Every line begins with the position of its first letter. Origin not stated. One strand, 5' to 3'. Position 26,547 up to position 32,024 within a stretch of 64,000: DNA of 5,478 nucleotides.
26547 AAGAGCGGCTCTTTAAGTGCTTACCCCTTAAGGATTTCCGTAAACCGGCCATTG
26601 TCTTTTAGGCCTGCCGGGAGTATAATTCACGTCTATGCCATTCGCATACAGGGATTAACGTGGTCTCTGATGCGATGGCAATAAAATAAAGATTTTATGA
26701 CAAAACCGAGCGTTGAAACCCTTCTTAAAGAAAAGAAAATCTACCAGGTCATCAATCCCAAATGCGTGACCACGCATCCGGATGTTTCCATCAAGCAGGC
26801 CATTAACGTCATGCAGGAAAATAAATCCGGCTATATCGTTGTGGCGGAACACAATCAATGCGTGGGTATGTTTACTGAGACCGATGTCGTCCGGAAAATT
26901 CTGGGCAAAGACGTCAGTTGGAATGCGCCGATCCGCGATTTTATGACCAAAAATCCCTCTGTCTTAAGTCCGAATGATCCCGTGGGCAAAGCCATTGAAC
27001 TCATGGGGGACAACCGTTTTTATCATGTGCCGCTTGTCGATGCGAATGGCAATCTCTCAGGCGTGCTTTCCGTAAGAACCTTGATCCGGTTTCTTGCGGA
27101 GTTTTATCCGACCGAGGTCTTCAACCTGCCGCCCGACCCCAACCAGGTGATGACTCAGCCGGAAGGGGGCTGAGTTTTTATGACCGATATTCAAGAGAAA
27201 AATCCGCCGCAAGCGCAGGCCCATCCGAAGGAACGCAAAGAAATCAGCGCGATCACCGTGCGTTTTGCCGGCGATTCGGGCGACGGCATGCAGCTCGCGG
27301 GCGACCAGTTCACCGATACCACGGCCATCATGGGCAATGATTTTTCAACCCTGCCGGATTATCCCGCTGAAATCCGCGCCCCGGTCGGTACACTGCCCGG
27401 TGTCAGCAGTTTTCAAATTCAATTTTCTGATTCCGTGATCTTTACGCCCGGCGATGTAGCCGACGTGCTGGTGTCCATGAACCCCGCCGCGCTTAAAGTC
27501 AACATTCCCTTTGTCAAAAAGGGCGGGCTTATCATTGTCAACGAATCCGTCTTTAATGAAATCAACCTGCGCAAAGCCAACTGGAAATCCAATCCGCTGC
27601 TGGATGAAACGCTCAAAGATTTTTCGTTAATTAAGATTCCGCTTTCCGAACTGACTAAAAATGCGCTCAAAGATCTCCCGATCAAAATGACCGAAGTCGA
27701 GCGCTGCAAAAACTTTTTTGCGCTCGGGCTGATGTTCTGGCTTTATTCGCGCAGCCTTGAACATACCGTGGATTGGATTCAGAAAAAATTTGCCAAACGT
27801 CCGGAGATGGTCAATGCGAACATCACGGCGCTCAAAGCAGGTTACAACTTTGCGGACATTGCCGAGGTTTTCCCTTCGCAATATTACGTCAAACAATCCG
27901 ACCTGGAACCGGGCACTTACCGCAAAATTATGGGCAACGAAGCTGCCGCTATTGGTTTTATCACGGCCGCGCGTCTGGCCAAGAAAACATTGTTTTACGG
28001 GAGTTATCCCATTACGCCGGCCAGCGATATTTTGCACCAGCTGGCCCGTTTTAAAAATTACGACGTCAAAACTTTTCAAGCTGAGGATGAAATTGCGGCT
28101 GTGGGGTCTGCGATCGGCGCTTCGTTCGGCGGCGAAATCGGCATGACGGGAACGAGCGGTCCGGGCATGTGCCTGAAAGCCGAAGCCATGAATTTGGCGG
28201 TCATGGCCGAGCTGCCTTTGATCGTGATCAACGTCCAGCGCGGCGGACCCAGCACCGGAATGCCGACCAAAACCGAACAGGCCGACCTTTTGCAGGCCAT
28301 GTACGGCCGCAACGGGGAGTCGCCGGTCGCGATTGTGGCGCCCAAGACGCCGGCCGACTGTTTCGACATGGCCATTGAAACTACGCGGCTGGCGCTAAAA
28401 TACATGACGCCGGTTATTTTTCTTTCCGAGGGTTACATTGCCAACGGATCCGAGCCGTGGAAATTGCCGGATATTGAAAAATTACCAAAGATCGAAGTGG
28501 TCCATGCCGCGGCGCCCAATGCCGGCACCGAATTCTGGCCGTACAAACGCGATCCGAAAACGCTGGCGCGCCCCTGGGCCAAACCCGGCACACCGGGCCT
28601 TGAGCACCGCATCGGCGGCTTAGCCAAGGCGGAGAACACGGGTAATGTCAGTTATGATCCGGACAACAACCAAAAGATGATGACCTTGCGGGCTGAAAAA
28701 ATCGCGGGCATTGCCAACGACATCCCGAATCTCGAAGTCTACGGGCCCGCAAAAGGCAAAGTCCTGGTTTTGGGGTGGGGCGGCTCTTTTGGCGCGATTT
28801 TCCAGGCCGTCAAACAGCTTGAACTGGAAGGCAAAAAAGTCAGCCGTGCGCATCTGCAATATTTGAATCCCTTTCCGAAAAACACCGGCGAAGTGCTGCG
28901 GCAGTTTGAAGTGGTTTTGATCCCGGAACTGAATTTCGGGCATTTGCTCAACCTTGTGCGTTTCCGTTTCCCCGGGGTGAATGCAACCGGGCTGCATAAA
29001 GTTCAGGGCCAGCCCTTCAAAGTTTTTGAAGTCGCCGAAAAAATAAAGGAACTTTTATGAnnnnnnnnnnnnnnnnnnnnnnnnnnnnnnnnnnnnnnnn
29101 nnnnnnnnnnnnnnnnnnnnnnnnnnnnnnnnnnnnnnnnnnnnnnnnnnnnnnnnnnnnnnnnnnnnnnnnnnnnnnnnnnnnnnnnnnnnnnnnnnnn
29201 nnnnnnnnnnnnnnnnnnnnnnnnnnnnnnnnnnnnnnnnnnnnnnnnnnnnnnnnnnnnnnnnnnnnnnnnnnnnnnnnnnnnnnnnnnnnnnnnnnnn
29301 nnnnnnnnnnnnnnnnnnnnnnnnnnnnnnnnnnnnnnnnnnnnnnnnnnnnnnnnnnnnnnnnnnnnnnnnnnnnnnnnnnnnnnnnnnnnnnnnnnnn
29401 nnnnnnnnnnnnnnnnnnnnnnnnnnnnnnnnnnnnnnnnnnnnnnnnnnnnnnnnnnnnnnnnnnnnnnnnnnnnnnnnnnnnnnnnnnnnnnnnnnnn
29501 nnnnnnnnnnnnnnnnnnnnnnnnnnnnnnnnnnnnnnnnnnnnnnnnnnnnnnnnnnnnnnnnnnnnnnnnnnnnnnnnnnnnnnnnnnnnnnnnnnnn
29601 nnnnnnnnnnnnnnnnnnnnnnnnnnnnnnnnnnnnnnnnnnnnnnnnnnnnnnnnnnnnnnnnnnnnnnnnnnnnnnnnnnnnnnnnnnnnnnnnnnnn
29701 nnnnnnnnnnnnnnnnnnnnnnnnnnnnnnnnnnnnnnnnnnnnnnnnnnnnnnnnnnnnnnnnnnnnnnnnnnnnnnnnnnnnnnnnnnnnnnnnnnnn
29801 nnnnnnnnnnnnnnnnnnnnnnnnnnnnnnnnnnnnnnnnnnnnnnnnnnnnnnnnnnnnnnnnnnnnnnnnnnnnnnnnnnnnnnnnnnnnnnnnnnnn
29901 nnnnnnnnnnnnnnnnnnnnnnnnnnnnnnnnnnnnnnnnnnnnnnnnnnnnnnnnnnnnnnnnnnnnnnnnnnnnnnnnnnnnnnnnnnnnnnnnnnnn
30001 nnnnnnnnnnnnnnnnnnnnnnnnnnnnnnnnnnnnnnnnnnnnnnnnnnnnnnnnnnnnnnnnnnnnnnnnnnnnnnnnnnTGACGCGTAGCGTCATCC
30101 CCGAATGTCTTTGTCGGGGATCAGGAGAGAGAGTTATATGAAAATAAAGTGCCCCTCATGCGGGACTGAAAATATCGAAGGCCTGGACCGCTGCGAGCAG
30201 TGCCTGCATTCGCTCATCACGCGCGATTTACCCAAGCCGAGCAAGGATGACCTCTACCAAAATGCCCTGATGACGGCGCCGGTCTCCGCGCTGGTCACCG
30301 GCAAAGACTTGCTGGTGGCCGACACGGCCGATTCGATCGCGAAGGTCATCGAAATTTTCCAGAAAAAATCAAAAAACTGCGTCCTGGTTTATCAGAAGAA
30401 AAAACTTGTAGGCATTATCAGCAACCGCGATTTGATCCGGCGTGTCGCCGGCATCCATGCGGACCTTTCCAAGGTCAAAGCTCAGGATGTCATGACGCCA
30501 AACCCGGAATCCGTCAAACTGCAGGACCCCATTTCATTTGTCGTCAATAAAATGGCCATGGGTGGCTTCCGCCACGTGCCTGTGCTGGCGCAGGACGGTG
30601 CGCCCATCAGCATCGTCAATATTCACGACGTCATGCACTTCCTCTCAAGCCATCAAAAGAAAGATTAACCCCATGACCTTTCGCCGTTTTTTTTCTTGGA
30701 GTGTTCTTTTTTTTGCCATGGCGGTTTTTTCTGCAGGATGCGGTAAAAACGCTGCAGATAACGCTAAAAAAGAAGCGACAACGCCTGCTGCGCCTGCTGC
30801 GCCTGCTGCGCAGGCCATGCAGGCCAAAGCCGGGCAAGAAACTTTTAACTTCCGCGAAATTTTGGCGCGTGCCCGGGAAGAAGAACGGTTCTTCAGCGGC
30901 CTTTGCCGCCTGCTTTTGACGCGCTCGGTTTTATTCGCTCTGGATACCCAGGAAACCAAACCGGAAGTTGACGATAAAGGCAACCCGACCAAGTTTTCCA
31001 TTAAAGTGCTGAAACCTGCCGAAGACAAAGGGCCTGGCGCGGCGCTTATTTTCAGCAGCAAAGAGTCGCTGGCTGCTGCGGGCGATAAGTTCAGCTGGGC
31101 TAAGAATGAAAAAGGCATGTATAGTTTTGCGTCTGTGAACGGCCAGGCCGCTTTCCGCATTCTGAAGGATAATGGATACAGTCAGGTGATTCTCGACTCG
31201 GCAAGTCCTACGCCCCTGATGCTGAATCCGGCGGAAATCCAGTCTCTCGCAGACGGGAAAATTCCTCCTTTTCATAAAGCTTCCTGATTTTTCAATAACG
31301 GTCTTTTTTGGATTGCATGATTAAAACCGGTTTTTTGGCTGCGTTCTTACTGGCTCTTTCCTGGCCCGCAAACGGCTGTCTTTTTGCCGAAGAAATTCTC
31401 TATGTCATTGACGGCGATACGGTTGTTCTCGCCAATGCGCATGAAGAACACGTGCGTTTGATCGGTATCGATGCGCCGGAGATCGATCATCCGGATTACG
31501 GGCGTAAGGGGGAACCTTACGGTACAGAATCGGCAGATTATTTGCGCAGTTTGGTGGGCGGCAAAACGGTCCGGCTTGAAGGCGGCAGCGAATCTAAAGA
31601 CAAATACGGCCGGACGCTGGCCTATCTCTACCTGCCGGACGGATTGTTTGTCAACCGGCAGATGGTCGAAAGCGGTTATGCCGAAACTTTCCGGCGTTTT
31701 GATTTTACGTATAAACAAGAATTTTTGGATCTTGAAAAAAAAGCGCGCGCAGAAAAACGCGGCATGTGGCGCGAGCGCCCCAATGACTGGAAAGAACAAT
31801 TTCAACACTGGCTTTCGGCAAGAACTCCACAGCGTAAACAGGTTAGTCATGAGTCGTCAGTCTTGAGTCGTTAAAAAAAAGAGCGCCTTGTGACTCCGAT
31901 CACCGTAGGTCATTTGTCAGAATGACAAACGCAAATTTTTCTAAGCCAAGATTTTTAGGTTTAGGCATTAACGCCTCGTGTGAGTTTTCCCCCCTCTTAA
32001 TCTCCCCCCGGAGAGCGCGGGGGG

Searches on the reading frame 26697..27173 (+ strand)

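Call 61: search_protein_families(library=pfam, proteins=[window:26697-27173:+], max_evalue=0.001)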
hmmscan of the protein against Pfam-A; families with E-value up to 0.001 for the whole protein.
window:26697-27173:+ (158 aa): 1 family
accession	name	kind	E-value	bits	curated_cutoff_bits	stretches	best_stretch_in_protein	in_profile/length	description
PF00571.33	CBS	-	1.3e-25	89.9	24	2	79-134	1-56/57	CBS domain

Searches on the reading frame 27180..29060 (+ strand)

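Call 80: search_protein_families(library=pfam, proteins=[window:27180-29060:+], max_evalue=0.00001)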
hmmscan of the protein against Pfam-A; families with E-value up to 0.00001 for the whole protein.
window:27180-29060:+ (626 aa): 2 families
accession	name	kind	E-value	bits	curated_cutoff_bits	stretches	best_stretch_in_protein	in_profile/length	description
PF01855.24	POR_N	-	3.1e-51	174.8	27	1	270-487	8-222/231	Pyruvate flavodoxin/ferredoxin oxidoreductase, thiamine diP-bdg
PF01558.24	POR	-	9.2e-26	91.5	27.4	1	34-223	2-173/173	Pyruvate ferredoxin/flavodoxin oxidoreductase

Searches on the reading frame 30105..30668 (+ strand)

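Call 80: search_protein_families(library=pfam, proteins=[window:30105-30668:+], max_evalue=0.00001)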
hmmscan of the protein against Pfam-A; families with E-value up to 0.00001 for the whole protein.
window:30105-30668:+ (187 aa): 1 family
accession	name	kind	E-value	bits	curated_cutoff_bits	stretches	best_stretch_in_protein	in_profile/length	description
PF00571.33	CBS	-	5.5e-17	62.3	24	2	127-181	2-56/57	CBS domain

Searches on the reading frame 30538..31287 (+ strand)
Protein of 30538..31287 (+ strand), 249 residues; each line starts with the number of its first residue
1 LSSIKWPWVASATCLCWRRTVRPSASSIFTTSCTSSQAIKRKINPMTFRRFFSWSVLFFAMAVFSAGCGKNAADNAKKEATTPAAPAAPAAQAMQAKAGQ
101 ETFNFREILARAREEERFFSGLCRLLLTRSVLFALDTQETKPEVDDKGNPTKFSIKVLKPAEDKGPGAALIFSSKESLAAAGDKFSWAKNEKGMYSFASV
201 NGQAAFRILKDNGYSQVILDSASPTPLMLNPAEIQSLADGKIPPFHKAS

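Call 80: search_protein_families(library=pfam, proteins=[window:30538-31287:+], max_evalue=0.00001)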
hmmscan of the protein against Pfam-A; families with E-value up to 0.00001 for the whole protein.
window:30538-31287:+ (249 aa): 1 family
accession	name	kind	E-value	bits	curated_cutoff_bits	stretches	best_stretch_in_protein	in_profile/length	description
PF07179.17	SseB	-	5.7e-06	27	21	1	107-235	3-123/124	SseB protein N-terminal domain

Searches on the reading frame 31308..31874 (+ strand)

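Call 80: search_protein_families(library=pfam, proteins=[window:31308-31874:+], max_evalue=0.00001)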
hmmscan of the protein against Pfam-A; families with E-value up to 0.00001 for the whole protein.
window:31308-31874:+ (188 aa): 1 family
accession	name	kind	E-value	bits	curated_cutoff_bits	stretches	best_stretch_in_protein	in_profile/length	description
PF00565.23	SNase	-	8.9e-25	87.7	21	1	49-155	2-106/107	Staphylococcal nuclease homologue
